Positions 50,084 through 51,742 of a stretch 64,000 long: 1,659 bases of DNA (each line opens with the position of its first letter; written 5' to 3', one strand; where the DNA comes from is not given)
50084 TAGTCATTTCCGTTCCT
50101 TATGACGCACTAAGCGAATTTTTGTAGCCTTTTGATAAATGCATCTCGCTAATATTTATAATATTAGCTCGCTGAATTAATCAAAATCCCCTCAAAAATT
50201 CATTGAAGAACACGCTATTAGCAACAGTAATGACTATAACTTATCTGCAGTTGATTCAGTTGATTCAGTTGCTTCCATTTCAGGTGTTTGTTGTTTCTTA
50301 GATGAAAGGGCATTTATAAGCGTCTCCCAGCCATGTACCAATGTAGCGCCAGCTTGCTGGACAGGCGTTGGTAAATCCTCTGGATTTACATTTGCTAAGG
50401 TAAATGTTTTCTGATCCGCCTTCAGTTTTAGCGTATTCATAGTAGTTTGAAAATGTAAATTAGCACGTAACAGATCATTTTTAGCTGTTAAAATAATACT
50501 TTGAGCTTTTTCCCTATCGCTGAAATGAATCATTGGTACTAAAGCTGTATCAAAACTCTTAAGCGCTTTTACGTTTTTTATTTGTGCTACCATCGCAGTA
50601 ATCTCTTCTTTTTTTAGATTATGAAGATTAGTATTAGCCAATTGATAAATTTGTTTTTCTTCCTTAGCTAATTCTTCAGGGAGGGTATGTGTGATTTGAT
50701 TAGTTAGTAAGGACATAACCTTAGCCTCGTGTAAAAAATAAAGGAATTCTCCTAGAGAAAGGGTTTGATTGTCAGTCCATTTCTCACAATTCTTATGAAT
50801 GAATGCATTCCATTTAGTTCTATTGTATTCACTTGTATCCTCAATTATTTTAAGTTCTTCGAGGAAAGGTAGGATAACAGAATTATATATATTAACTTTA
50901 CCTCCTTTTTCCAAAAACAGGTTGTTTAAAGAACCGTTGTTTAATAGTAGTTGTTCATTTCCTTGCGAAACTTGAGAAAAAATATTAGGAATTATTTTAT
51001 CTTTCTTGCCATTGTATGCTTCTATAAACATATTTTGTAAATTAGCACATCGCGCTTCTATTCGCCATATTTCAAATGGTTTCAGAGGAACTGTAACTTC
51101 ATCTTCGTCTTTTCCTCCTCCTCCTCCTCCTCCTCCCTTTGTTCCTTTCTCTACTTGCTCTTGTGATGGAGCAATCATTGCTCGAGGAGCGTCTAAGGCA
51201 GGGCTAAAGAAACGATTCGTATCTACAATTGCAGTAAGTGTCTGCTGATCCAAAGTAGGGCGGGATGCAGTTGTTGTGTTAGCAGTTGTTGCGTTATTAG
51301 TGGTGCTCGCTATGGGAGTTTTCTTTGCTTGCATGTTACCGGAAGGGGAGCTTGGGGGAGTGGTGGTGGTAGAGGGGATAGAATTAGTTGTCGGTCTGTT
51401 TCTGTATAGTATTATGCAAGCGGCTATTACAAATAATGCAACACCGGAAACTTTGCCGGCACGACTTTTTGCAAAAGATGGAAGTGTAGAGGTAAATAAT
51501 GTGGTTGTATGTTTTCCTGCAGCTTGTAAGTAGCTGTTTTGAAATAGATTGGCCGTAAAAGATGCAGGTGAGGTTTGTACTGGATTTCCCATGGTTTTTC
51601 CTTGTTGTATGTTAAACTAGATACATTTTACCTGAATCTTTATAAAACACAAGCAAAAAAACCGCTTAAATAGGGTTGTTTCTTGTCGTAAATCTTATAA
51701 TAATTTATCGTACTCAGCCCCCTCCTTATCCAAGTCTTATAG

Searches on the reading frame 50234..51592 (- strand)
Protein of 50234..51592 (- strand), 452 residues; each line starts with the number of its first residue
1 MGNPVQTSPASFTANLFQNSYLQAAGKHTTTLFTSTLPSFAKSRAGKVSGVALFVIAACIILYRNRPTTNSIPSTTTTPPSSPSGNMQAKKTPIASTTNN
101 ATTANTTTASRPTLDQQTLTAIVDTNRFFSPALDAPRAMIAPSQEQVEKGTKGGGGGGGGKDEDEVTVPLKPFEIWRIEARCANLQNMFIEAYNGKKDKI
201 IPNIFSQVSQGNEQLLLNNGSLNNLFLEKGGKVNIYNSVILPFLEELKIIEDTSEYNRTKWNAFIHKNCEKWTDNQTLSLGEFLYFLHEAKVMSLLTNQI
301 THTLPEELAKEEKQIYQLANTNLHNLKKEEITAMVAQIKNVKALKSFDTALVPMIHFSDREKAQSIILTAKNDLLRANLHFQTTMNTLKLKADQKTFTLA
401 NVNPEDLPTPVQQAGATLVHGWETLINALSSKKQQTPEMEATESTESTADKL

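Call 29: search_protein_families(library=pfam, proteins=[window:50234-51592:-])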
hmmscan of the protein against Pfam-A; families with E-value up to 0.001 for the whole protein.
window:50234-51592:- (452 aa): 1 family
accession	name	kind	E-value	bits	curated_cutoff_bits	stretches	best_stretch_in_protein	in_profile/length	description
PF24066.1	Hisat_C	-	0.00028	21.2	27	1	288-354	9-77/124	Histidine N-acetyltransferase, C-terminal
